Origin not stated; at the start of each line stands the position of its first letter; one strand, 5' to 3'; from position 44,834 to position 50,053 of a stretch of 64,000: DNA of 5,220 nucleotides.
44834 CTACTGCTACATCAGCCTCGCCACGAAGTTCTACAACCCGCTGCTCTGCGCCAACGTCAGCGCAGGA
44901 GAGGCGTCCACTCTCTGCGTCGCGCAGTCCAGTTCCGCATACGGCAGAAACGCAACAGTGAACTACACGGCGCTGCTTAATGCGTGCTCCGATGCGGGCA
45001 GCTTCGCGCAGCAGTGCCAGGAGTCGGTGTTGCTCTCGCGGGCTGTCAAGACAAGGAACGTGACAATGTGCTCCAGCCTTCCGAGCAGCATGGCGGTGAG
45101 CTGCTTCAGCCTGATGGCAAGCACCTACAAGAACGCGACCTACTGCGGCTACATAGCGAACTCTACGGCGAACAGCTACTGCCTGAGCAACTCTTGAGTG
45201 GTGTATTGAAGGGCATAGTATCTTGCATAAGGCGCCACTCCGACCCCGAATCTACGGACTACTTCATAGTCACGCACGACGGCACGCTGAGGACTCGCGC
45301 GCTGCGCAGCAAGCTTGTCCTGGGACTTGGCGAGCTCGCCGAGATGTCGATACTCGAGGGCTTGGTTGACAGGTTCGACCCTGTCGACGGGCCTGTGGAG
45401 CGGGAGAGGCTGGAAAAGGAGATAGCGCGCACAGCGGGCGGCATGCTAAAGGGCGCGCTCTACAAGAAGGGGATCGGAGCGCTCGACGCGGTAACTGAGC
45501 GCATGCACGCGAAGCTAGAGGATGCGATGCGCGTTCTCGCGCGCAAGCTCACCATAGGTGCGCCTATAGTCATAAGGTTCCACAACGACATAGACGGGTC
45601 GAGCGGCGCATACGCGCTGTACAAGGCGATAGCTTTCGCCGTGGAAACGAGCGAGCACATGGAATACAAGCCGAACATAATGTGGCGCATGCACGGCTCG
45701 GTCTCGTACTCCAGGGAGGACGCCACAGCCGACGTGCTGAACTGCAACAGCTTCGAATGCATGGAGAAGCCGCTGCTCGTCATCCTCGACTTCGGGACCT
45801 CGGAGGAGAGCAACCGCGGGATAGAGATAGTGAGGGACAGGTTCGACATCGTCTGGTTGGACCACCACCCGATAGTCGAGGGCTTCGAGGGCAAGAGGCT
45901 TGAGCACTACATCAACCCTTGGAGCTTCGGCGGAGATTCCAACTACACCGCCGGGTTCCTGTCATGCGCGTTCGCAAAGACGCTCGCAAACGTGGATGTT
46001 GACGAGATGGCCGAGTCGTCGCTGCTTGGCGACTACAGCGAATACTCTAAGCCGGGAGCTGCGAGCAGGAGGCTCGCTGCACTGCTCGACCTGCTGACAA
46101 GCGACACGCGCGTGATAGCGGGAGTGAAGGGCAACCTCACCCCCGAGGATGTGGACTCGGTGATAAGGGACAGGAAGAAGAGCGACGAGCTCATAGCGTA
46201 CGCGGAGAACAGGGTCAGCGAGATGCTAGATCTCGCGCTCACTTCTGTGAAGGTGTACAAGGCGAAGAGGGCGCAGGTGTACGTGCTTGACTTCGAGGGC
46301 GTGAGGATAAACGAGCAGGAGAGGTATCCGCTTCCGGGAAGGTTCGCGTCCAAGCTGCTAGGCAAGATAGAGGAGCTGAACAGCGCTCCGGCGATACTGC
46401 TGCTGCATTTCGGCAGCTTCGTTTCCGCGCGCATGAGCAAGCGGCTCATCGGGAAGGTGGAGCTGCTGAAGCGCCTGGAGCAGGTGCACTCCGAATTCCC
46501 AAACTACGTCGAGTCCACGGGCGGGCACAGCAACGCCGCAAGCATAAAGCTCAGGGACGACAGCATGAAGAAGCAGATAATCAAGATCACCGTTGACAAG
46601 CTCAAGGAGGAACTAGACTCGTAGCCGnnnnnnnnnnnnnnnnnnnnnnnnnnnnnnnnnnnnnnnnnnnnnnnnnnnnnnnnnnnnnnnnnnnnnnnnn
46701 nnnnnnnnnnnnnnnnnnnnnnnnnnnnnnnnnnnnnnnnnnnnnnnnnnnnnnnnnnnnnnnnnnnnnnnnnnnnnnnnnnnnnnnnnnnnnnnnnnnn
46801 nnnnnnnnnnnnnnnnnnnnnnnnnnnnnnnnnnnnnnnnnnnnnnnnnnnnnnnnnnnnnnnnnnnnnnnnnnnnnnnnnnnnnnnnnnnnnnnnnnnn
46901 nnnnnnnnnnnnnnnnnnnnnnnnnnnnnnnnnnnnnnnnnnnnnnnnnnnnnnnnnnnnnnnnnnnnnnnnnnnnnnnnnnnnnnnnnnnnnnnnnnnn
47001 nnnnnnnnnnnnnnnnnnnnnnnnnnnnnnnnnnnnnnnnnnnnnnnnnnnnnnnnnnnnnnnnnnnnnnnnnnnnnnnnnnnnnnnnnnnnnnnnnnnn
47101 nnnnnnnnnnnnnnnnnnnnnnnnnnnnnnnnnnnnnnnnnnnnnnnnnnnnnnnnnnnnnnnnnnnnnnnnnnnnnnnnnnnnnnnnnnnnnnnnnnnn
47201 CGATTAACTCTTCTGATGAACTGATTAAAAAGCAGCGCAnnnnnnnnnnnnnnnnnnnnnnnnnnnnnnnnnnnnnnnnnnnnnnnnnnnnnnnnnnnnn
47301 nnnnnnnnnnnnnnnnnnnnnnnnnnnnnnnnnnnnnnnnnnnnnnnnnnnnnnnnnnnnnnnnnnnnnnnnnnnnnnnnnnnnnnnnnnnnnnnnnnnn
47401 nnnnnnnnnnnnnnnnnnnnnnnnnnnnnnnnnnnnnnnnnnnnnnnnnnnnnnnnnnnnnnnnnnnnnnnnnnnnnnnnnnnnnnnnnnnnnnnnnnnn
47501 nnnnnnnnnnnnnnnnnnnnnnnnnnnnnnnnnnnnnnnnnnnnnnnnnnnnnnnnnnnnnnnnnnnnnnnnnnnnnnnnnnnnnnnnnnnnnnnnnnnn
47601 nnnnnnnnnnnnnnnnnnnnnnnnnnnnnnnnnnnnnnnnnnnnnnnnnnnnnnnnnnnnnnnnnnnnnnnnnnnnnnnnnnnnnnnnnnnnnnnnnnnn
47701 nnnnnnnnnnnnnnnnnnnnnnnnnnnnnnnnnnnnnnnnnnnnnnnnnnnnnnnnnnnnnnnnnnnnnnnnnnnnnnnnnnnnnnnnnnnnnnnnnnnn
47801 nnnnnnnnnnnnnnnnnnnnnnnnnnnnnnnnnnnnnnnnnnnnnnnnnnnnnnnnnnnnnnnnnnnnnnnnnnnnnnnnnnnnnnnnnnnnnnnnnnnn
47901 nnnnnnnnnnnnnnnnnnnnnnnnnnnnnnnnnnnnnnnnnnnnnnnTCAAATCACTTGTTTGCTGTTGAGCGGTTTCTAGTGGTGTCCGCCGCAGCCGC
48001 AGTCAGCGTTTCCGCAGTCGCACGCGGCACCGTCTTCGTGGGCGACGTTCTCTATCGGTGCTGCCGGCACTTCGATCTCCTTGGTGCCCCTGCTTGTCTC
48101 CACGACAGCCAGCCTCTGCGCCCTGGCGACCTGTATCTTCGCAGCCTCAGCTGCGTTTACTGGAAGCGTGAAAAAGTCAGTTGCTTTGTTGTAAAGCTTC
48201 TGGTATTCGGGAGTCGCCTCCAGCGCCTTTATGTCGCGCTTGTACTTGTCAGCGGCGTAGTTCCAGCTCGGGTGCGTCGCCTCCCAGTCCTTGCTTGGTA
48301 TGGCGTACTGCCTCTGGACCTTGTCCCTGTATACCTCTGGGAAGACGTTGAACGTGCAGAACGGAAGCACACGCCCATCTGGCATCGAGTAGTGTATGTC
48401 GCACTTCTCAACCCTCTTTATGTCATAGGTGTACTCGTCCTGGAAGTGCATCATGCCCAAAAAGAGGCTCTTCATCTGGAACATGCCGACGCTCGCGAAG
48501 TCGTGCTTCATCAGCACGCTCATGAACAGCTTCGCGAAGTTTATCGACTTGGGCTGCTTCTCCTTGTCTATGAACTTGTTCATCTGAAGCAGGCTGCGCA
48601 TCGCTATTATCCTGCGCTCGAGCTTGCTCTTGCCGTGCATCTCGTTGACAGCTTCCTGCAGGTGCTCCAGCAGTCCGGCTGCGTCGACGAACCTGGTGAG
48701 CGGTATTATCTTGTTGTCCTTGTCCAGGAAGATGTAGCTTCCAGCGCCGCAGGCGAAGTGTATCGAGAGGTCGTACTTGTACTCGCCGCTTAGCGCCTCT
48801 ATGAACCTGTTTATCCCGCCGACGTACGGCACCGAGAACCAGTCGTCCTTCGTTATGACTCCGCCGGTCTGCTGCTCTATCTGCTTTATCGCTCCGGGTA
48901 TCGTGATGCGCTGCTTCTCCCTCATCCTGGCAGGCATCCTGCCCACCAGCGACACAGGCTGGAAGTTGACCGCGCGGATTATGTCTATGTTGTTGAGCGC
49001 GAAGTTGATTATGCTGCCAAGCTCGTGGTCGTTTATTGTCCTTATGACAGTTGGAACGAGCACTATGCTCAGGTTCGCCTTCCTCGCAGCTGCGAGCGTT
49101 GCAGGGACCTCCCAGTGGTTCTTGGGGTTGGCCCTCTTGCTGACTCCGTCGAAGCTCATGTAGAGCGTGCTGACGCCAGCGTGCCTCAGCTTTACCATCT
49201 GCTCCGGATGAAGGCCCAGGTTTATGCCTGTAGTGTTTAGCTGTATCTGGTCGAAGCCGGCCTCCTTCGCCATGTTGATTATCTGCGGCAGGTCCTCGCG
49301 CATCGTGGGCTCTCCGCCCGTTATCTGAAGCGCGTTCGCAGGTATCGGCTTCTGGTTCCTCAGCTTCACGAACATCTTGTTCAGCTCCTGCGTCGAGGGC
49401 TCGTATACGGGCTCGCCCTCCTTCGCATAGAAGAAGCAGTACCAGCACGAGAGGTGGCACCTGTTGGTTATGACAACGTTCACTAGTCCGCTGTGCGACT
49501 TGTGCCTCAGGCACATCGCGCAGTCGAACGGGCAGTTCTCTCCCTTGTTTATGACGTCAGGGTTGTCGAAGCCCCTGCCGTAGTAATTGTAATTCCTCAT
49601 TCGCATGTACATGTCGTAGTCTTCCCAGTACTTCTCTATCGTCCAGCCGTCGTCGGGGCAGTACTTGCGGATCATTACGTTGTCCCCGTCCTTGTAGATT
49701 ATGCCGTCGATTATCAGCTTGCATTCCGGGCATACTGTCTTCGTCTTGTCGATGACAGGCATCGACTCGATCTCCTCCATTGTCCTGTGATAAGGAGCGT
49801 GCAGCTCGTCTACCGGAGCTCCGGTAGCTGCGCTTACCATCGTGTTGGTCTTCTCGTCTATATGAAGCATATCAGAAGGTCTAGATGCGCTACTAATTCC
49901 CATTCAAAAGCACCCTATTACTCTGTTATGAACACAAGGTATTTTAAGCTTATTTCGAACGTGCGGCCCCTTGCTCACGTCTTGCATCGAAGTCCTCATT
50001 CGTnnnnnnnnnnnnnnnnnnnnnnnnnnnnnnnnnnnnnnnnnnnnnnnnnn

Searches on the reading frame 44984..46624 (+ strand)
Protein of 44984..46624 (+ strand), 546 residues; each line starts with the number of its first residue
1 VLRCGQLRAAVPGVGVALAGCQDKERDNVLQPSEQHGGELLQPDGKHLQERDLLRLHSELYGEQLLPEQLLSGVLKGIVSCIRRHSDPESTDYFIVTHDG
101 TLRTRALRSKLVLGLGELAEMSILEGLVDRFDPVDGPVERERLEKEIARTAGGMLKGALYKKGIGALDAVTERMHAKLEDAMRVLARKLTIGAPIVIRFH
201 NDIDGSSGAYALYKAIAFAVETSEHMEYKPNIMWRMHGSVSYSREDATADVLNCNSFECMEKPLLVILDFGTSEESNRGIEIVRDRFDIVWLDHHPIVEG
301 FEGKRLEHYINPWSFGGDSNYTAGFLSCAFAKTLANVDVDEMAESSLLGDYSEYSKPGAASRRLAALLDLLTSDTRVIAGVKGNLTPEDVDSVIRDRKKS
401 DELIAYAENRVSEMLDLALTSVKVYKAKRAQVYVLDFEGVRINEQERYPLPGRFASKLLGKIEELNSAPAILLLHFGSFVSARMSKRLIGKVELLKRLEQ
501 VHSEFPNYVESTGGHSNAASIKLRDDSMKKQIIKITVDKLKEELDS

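Call 76: search_protein_families(library=pfam, proteins=[window:44984-46624:+], max_evalue=0.01)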
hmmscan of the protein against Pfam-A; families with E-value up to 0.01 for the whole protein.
window:44984-46624:+ (546 aa): 1 family
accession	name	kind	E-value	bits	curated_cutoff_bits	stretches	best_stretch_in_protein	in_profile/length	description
PF01368.27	DHH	-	3.1e-05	24.7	28.1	1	195-309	2-86/125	DHH family, N-terminal domain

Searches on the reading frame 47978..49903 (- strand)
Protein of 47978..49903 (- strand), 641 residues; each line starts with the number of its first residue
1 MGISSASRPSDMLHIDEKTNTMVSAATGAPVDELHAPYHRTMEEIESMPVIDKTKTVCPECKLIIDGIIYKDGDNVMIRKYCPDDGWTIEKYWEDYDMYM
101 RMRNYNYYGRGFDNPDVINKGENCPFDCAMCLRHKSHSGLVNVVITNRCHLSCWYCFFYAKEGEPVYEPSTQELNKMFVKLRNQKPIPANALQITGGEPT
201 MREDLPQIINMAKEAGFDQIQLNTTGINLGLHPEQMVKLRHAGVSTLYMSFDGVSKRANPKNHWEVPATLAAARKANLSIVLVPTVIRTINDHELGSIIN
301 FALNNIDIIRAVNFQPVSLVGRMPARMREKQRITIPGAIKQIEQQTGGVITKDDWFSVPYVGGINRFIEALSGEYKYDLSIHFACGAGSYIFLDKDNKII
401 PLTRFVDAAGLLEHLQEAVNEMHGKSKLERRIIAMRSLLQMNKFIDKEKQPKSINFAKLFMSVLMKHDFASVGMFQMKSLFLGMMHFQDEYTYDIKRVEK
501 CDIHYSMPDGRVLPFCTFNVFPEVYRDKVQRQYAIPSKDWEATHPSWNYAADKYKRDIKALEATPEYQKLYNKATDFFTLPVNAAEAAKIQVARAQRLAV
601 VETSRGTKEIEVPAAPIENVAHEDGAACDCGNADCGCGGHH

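Call 76: search_protein_families(library=pfam, proteins=[window:47978-49903:-], max_evalue=0.01)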
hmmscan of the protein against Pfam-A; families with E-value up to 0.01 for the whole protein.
window:47978-49903:- (641 aa): 3 families
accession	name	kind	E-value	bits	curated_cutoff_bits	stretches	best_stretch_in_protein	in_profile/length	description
PF04055.27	Radical_SAM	-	1.1e-23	84.7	29.5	1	143-302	1-166/166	Radical SAM superfamily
PF23545.1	Zn_ribbon_HMPTM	-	9.1e-11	41.6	27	1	50-94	1-45/45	HMPTM N-terminal zinc ribbon domain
PF13353.11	Fer4_12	-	5e-05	24.1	22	1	139-230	5-95/137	4Fe-4S single cluster domain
